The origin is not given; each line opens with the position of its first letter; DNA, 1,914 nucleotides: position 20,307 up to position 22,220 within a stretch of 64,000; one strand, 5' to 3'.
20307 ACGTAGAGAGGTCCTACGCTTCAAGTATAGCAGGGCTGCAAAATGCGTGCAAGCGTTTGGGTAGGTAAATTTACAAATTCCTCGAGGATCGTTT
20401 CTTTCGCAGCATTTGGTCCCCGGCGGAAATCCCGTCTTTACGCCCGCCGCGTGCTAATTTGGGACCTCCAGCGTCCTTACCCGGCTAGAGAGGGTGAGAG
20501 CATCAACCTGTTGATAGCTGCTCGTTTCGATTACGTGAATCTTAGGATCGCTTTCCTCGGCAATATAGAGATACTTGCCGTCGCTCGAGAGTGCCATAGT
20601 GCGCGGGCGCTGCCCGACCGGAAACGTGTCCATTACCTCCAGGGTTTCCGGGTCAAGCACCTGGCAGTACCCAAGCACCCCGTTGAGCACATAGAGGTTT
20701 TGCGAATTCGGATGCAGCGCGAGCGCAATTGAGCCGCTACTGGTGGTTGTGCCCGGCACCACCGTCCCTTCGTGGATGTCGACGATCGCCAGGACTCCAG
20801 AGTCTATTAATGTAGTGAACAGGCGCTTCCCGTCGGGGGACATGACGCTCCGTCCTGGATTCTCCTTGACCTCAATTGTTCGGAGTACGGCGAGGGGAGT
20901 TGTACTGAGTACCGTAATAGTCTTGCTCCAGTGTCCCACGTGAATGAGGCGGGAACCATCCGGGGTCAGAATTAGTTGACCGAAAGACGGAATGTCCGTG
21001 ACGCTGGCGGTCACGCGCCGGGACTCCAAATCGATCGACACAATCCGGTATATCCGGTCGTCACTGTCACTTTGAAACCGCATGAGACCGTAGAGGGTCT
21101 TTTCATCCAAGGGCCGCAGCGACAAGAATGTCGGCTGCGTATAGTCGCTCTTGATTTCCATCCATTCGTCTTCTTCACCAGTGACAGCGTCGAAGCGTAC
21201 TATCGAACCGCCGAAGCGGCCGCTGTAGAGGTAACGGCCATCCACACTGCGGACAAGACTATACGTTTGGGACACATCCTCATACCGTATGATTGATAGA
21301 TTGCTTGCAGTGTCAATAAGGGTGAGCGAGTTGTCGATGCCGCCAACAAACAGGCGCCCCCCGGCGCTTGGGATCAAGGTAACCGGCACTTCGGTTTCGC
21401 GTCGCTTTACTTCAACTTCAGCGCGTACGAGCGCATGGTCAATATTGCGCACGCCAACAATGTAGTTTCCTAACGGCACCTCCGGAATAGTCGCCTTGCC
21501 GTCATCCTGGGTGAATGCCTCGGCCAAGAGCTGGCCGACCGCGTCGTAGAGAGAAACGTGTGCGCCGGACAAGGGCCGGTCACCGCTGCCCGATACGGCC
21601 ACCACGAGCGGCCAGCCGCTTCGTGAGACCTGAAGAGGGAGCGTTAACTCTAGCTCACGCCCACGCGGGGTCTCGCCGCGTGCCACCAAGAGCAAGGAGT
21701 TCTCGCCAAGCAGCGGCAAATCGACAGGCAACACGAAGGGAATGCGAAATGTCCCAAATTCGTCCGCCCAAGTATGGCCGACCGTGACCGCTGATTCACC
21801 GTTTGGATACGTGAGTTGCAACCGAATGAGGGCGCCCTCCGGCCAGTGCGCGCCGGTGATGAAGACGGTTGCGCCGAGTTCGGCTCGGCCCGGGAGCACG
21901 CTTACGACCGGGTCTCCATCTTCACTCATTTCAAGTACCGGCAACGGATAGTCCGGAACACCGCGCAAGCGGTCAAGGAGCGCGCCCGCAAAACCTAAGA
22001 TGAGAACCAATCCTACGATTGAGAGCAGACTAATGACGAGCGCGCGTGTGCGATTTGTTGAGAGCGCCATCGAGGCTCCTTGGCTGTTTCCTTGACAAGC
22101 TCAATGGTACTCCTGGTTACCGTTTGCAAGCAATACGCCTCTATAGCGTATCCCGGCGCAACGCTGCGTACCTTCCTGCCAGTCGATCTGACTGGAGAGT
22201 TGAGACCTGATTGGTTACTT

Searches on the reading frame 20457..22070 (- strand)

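Call 13: search_protein_families(library=pfam, proteins=[window:20457-22070:-], max_evalue=0.001)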
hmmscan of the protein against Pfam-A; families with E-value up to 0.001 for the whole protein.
window:20457-22070:- (538 aa): 8 families
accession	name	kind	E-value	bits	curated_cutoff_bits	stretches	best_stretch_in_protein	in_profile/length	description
PF25174.1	Beta-prop_THOC3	-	4.7e-11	42.6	305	1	275-534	11-260/272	THOC3 beta-propeller domain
PF13620.12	CarboxypepD_reg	-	4.6e-08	33.8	32.3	1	159-226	6-74/82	Carboxypeptidase regulatory-like domain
PF21783.3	YNCE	-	1e-06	28.8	27.1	0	443-524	240-321/339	YNCE-like beta-propeller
PF10282.15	Lactonase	-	2.1e-05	24.4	21.7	1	441-516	240-320/344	Lactonase, 7-bladed beta-propeller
PF17802.7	SpaA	-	0.00016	22.2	23.1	1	161-205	10-56/91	Prealbumin-like fold domain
PF23414.1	Beta-prop_EML_2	-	0.00018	21.4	90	0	415-527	10-122/266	Echinoderm microtubule-associated protein second beta-propeller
PF23393.2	Beta-prop_WDR90_POC16_2nd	-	0.00033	20.4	60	0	403-522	37-163/291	WDR90/POC16, second beta-propeller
PF09430.16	EMC7_beta-sandw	-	0.00099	19.7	26.6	0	169-225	9-63/122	ER membrane protein complex subunit 7, beta-sandwich domain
